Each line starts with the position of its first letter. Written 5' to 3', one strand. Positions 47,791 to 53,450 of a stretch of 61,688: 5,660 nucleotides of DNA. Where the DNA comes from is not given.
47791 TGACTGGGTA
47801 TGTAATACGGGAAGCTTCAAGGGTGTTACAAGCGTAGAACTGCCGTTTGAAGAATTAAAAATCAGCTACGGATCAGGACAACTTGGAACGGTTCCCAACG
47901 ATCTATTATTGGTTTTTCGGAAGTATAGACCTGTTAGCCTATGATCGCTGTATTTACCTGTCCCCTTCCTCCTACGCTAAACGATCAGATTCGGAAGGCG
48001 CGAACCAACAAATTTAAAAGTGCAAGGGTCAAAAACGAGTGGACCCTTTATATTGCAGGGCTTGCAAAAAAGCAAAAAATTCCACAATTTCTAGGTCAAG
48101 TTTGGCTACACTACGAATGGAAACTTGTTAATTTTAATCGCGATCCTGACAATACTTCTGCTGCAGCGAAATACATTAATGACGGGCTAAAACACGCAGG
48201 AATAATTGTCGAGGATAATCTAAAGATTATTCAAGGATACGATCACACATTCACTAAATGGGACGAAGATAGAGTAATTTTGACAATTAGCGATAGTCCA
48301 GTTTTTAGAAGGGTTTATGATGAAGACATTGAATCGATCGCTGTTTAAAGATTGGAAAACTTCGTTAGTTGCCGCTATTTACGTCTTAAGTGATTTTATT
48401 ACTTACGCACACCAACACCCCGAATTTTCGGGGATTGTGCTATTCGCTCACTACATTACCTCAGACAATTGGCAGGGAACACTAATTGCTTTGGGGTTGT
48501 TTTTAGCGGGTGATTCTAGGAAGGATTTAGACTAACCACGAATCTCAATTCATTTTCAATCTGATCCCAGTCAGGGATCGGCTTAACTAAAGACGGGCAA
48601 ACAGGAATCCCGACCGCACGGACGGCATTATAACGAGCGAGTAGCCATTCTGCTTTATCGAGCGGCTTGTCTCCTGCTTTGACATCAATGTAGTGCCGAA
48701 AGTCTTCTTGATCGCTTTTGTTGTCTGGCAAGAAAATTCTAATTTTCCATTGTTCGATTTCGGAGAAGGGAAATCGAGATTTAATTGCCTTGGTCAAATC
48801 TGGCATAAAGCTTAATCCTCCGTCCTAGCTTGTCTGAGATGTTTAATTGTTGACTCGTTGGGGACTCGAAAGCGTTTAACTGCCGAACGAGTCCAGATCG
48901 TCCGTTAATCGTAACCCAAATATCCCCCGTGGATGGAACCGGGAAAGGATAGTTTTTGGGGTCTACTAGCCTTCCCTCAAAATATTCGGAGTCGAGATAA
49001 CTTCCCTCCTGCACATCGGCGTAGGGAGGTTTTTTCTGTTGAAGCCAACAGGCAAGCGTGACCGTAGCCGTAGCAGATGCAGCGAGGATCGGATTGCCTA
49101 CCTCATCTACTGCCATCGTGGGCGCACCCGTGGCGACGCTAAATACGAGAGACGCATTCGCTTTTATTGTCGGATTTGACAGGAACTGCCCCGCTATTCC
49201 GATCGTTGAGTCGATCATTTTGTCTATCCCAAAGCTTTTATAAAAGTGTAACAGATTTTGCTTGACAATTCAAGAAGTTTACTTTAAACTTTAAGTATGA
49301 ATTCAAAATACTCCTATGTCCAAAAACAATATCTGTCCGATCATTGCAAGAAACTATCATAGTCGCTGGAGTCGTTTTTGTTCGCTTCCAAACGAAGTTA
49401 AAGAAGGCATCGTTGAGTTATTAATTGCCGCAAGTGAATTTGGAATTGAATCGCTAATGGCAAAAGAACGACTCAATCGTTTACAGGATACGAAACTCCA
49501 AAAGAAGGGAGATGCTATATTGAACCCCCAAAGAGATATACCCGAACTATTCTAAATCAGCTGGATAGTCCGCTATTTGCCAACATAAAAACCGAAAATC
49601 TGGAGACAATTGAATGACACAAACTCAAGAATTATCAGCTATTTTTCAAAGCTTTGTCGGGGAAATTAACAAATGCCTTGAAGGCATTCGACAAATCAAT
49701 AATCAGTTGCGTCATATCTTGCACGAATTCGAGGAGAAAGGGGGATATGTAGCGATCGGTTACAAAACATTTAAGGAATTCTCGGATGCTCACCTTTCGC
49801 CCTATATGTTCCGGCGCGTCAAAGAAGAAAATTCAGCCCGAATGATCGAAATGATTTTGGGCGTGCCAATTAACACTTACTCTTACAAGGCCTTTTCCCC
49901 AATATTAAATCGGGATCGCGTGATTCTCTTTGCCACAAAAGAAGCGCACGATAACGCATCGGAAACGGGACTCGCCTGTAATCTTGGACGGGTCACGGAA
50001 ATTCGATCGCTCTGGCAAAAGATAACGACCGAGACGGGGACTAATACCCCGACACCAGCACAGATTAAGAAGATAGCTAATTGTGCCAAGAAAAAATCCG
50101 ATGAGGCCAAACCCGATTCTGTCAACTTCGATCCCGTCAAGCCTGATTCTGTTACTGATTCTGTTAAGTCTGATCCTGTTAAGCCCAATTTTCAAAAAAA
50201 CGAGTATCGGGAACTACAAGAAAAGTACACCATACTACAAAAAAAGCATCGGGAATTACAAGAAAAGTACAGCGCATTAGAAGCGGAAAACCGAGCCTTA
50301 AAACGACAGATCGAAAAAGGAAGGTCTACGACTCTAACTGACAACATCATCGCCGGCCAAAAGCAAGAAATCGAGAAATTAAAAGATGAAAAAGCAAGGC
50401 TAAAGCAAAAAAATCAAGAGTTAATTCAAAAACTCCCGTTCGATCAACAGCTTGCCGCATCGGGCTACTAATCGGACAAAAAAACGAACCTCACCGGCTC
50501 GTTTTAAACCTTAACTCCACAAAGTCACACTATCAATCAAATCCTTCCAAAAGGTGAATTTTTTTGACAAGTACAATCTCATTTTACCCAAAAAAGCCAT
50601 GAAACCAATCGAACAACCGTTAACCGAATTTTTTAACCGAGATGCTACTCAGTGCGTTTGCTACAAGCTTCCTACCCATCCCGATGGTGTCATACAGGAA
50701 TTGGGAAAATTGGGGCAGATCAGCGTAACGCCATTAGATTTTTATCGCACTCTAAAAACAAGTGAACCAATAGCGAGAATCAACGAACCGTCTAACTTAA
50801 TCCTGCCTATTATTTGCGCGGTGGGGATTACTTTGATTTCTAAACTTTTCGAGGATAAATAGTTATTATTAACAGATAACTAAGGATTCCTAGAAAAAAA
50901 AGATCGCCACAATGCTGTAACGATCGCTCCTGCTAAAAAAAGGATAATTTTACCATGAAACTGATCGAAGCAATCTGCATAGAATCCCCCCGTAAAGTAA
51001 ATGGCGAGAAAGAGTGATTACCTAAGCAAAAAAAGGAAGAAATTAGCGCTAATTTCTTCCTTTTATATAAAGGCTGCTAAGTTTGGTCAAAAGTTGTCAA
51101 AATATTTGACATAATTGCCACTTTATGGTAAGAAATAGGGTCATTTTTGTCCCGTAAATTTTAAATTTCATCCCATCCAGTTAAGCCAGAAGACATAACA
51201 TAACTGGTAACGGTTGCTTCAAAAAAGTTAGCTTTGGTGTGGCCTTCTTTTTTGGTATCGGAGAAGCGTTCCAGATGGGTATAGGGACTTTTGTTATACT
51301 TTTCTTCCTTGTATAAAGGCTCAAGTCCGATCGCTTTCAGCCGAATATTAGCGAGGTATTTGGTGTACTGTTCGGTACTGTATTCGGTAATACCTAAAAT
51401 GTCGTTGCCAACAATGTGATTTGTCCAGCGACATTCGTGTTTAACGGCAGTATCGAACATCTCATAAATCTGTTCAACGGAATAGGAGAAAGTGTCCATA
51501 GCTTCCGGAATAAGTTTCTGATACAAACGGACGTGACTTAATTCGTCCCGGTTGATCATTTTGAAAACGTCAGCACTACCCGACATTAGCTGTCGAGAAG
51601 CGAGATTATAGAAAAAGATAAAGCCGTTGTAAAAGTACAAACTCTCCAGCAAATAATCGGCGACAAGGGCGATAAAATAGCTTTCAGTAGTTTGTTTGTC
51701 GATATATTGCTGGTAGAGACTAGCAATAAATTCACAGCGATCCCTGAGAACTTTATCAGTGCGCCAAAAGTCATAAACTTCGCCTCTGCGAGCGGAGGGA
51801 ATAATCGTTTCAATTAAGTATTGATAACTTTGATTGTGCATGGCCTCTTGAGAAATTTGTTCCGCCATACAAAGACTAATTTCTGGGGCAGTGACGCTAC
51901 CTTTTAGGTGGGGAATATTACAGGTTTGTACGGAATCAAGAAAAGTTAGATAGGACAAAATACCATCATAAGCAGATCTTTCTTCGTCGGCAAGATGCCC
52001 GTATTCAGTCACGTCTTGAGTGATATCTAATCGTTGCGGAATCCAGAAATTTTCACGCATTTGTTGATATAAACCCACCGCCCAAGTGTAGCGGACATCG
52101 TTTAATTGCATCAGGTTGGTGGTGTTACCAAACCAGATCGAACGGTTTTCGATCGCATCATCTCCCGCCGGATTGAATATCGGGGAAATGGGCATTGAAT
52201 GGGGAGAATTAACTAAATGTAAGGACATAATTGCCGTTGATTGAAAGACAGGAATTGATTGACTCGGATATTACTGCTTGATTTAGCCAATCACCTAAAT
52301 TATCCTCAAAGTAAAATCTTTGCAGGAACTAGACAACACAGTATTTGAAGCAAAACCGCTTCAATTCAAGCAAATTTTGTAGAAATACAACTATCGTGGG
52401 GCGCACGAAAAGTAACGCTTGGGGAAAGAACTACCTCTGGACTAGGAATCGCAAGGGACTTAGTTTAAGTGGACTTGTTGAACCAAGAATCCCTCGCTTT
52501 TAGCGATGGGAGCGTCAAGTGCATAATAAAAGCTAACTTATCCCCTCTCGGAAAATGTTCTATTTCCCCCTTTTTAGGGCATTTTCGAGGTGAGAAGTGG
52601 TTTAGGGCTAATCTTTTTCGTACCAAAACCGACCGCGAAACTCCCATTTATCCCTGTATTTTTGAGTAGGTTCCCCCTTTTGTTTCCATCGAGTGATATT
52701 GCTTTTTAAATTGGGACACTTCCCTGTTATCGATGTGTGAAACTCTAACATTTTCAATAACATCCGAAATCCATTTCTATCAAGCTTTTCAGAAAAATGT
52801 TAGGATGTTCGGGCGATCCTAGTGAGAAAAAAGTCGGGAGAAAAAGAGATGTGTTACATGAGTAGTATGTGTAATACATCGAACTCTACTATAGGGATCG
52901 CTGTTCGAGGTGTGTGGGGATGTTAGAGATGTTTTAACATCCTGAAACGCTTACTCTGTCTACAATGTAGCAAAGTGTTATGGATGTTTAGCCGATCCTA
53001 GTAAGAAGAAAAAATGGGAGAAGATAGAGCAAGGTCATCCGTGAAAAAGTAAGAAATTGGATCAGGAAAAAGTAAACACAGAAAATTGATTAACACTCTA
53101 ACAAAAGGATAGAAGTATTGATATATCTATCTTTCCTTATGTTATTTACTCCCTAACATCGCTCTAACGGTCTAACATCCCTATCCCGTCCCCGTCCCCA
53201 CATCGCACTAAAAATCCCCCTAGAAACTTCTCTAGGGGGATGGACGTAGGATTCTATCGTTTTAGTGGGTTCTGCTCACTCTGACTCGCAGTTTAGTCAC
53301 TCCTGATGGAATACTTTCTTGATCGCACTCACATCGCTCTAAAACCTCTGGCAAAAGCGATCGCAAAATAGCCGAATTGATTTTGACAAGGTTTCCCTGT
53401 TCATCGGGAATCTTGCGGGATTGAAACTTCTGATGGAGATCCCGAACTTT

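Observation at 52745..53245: Family of long non-coding elements rich in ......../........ boxes at three loci (largest copy here)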

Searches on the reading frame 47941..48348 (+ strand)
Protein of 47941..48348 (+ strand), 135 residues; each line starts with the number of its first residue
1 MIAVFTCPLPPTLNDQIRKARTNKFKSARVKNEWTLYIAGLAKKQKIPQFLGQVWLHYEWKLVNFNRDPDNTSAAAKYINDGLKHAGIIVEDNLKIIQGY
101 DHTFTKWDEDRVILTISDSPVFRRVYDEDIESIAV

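Call 47: search_protein_families(library=phrogs, proteins=[window:47941-48348:+], max_evalue=0.0001)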
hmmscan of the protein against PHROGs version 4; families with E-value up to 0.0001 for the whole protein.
window:47941-48348:+ (135 aa): 2 families
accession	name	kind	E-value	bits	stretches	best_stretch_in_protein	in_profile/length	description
phrog_1682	-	DNA, RNA and nucleotide metabolism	3.7e-20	73.5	1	10-118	37-144/387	RusA-like Holliday junction resolvase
phrog_34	-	DNA, RNA and nucleotide metabolism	5.8e-09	37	1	5-118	77-193/259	RusA-like Holliday junction resolvase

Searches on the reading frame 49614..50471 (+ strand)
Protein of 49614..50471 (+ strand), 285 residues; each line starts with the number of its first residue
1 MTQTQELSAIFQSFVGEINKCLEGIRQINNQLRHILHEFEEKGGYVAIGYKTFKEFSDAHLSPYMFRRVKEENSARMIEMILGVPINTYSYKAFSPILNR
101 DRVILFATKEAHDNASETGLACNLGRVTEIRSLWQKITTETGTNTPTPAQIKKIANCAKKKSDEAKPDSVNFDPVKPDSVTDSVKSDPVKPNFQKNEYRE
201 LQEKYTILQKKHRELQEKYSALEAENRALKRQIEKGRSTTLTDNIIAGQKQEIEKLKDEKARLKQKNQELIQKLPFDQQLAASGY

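Call 42: search_protein_families(library=pfam, proteins=[window:49614-50471:+], max_evalue=0.01)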
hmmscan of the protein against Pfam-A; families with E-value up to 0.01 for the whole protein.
window:49614-50471:+ (285 aa): 2 families
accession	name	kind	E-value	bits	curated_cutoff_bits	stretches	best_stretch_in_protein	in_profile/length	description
PF17098.10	Wtap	-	0.0019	18.6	35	1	196-272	66-146/155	WTAP/Mum2p family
PF10498.14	IFT57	-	0.006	16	40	0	195-260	281-346/360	Intra-flagellar transport protein 57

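Call 47: search_protein_families(library=phrogs, proteins=[window:49614-50471:+], max_evalue=0.0001)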
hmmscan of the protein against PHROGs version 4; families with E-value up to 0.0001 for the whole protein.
window:49614-50471:+ (285 aa): 1 family
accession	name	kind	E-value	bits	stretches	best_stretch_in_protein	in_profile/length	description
phrog_77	-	DNA, RNA and nucleotide metabolism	7.8e-05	22.3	1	14-273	649-795/967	SbcC-like subunit of palindrome specific endonuclease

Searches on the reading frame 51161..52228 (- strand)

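Call 14: search_protein_families(library=pfam, proteins=[window:51161-52228:-], max_evalue=0.01)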
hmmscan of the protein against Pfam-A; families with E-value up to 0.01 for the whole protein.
window:51161-52228:- (355 aa): 1 family
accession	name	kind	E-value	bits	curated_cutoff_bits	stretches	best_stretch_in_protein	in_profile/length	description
PF00268.27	Ribonuc_red_sm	-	2.4e-65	221.2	33.6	1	40-312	2-280/281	Ribonucleotide reductase, small chain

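Call 15: search_protein_families(library=phrogs, proteins=[window:51161-52228:-], max_evalue=0.001)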
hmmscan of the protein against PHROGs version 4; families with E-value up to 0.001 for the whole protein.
window:51161-52228:- (355 aa): 5 families
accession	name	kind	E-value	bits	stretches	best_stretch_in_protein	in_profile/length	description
phrog_86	-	DNA, RNA and nucleotide metabolism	6.1e-81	273.6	1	12-348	41-389/504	ribonucleoside diphosphate reductase small subunit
phrog_24856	-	DNA, RNA and nucleotide metabolism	3.7e-22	80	1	46-225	14-194/195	ribonucleotide reductase class Ia beta subunit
phrog_10582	-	DNA, RNA and nucleotide metabolism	1.1e-16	61.9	1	16-179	4-165/255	ribonucleotide reductase class Ia beta subunit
phrog_8368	-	DNA, RNA and nucleotide metabolism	1.9e-14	54.9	1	215-346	1-138/156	aerobic NDP reductase small subunit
phrog_9530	-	DNA, RNA and nucleotide metabolism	0.00064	21.1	0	54-102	24-72/108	ribonucleotide reductase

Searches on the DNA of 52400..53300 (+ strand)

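Call 9: search_dna_similar(query=window:52700-53260:+, collection=phages, mode=distant, max_evalue=0.001)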
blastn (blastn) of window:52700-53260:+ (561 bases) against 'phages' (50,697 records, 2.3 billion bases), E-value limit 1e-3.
No match.

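Call 11: search_rna_families(source=window, start=52400, end=53300, threshold=evalue, max_evalue=10)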
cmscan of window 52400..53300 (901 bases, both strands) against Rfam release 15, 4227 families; matches with E-value up to 10: 7.
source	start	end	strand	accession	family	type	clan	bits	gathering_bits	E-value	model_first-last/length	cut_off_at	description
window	52682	52710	-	RF01320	CRISPR-DR7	Gene; CRISPR;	CL00015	21.7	37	0.17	1-37/37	no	CRISPR RNA direct repeat element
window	52540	52594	-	RF01667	rox1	Cis-reg;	-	18.9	58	0.64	1-59/59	no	Drosophila rox1 ncRNA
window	52867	53076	-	RF02706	TeloSII_ncR30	Gene; sRNA;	-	18.6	86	0.091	1-226/226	no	TeloSII non coding RNA 30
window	53055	53151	-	RF01577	RNase_P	Gene; ribozyme;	CL00002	17.7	100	3.2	71-168/626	no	Plasmodium RNase_P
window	53208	53259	-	RF02399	NsiR1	Gene; sRNA;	-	17.4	39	1.2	1-60/60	no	Nitrogen stress-induced RNA 1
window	53213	53242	-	RF04096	mir-4433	Gene; miRNA;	-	16.8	77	3.1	1-83/83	no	mir-4433 microRNA precursor family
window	53213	53242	+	RF04096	mir-4433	Gene; miRNA;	-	16.1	77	4.7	1-83/83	no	mir-4433 microRNA precursor family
